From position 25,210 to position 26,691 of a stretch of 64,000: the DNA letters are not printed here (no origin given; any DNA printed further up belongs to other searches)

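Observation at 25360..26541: HisRS-like paralogue with degenerate catalytic core but conserved anticodon-binding domain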

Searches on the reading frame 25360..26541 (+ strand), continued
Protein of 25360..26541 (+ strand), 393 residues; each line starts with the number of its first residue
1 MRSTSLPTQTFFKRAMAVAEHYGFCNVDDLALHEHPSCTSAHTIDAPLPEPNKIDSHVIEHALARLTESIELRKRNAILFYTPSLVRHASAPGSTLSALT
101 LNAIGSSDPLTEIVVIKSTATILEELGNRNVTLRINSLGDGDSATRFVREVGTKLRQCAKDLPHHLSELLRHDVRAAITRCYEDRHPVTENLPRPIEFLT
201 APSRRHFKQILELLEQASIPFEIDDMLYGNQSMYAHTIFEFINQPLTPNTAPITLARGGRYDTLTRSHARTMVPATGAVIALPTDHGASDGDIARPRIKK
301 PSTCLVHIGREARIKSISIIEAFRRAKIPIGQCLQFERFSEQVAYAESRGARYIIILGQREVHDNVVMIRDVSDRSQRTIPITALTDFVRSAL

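Call 23: find_homologous_proteins(query=P0132, max_evalue=1e-10)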
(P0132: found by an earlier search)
Query P0132 (442 aa): 7988 proteins with E <= 1e-10 among 8000 candidates; the best 120 are listed.
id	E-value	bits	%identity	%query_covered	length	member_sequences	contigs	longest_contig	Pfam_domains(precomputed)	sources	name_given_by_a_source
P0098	1.8e-282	955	96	100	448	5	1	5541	PF13393.12,PF03129.26,PF00587.31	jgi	jgi:histidyl-tRNA synthetase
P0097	6.4e-233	791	80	98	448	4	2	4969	PF13393.12,PF03129.26,PF00587.31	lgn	-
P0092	7.3e-233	791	79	96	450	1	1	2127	PF13393.12,PF03129.26,PF00587.31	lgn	-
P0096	1.5e-232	790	80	96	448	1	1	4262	PF13393.12,PF03129.26,PF00587.31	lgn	-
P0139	1.1e-186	639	64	97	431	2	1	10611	PF13393.12,PF03129.26,PF00587.31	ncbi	-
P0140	7.1e-186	636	65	97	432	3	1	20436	PF13393.12,PF03129.26,PF00587.31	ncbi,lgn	-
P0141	9.4e-186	636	65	97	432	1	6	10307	PF13393.12,PF03129.26,PF00587.31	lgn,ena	-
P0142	1.1e-185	636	65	97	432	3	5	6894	PF13393.12,PF03129.26,PF00587.31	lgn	-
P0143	2.0e-185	635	64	97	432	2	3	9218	PF13393.12,PF03129.26,PF00587.31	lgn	-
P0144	5.7e-185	633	65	97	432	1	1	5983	PF13393.12,PF03129.26,PF00587.31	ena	-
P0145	9.7e-185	633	64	95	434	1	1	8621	PF13393.12,PF03129.26,PF00587.31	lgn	-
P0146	8.4e-184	630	63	97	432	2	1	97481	PF13393.12,PF03129.26,PF00587.31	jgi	jgi:histidyl-tRNA synthetase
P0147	1.8e-183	628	63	97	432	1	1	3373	PF13393.12,PF03129.26,PF00587.31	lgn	-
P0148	2.2e-183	628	63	97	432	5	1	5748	PF13393.12,PF03129.26,PF00587.31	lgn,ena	-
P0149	6.7e-183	627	63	98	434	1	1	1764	PF13393.12,PF03129.26,PF00587.31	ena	-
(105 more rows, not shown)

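Call 29: search_solved_structures(query=A1, max_evalue=0.01, show_alignments=2)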
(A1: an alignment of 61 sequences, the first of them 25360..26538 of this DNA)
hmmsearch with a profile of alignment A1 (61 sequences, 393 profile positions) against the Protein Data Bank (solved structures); distinct sequences matched with E-value up to 0.01: 32.
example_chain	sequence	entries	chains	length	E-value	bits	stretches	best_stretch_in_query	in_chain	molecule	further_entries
1qe0_A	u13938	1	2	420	7.7e-51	176.5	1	55-390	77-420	Histidine--tRNA ligase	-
4e51_A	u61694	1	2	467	5.5e-43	150.6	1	51-389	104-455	Histidine--tRNA ligase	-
1htt_A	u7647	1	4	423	9.2e-41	143.3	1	61-390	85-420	HISTIDYL-TRNA SYNTHETASE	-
1kmm_A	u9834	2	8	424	9.3e-41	143.3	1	61-390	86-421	HISTIDYL-TRNA SYNTHETASE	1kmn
2el9_A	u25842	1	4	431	9.8e-41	143.2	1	61-390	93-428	Histidyl-tRNA synthetase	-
5e3i_A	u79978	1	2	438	3.2e-37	131.7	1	60-388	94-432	Histidine--tRNA ligase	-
1adj_A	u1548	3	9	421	9.9e-35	123.5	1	59-389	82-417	HISTIDYL-TRNA SYNTHETASE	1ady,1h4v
4rdx_A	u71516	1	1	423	5.2e-34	121.1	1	59-389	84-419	Histidine--tRNA ligase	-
1wu7_A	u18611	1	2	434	2.8e-22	82.5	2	233-390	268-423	Histidyl-tRNA synthetase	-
3net_A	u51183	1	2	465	5.5e-16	61.7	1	222-391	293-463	Histidyl-tRNA synthetase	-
6nhi_A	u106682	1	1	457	1.8e-15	60.1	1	222-383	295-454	Histidine--tRNA ligase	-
5w6m_A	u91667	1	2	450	1e-11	47.7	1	225-391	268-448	Histidine--tRNA ligase, cytoplasmic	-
4g84_A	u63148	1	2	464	1.2e-11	47.4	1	225-391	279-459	Histidine--tRNA ligase, cytoplasmic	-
4phc_A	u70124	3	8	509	1.6e-11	47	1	225-391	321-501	Histidine--tRNA ligase, cytoplasmic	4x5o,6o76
4g85_A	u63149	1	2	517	1.7e-11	47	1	225-391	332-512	Histidine-tRNA ligase, cytoplasmic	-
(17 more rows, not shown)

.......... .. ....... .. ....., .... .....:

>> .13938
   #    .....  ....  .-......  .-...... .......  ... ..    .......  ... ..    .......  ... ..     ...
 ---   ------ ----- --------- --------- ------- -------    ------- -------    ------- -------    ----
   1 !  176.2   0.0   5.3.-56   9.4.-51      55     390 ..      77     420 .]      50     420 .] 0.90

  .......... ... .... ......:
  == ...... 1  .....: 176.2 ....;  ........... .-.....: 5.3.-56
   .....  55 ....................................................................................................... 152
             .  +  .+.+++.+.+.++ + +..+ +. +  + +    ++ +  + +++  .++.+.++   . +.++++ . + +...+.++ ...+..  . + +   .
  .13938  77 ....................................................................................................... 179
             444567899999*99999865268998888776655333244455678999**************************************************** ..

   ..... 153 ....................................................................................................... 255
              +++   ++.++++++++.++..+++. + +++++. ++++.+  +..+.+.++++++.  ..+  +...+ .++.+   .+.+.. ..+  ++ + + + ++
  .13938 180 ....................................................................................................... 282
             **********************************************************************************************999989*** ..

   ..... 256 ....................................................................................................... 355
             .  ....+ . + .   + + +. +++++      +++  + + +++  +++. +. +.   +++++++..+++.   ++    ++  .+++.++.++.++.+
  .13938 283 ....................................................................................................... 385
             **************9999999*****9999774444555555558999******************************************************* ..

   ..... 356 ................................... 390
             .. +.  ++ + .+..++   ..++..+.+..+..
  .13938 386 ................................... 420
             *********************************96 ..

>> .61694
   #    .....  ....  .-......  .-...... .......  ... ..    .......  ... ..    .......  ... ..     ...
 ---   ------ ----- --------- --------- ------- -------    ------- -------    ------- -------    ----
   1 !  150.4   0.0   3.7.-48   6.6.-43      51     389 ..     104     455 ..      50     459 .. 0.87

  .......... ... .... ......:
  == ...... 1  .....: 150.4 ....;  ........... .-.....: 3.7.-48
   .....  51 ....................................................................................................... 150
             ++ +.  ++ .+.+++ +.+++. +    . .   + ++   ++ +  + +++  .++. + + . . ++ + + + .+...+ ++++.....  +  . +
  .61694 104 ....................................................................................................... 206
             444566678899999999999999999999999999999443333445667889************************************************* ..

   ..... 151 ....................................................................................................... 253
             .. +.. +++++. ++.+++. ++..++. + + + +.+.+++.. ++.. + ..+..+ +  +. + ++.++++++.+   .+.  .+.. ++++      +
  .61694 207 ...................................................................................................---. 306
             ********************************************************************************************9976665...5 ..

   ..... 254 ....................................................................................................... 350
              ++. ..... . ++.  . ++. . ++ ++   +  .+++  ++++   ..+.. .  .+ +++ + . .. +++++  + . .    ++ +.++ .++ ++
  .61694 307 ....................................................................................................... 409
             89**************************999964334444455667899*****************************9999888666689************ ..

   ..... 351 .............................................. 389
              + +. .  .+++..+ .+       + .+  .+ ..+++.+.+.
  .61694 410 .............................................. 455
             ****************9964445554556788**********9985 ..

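Call 31: find_encoding_contigs(protein=P0103, flank=10000, max_places=2)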
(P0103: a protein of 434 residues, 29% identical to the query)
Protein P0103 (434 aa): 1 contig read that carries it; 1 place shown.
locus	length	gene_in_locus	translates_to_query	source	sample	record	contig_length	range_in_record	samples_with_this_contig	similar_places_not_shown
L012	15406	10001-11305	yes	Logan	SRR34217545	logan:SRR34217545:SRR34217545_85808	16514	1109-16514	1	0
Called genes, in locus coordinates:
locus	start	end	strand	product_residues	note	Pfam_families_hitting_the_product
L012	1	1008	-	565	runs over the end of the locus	PF04851:ResIII (faint), PF01541:GIY-YIG (weak), PF09848:SLFN-g3_helicase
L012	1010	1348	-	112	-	PF12643:MazG-like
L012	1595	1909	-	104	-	-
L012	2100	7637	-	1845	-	PF03382:DUF285, PF17936:Big_6 (faint), PF03382:DUF285, PF01471:PG_binding_1 (faint), PF09479:Flg_new (weak)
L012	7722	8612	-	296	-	-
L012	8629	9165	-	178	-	PF01195:Pept_tRNA_hydro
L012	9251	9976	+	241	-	PF10502:Peptidase_S26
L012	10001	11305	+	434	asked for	PF13393:tRNA-synt_His, PF03129:HGTP_anticodon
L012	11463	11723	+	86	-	-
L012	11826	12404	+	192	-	-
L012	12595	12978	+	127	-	-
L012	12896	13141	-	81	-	-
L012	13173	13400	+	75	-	-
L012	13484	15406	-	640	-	?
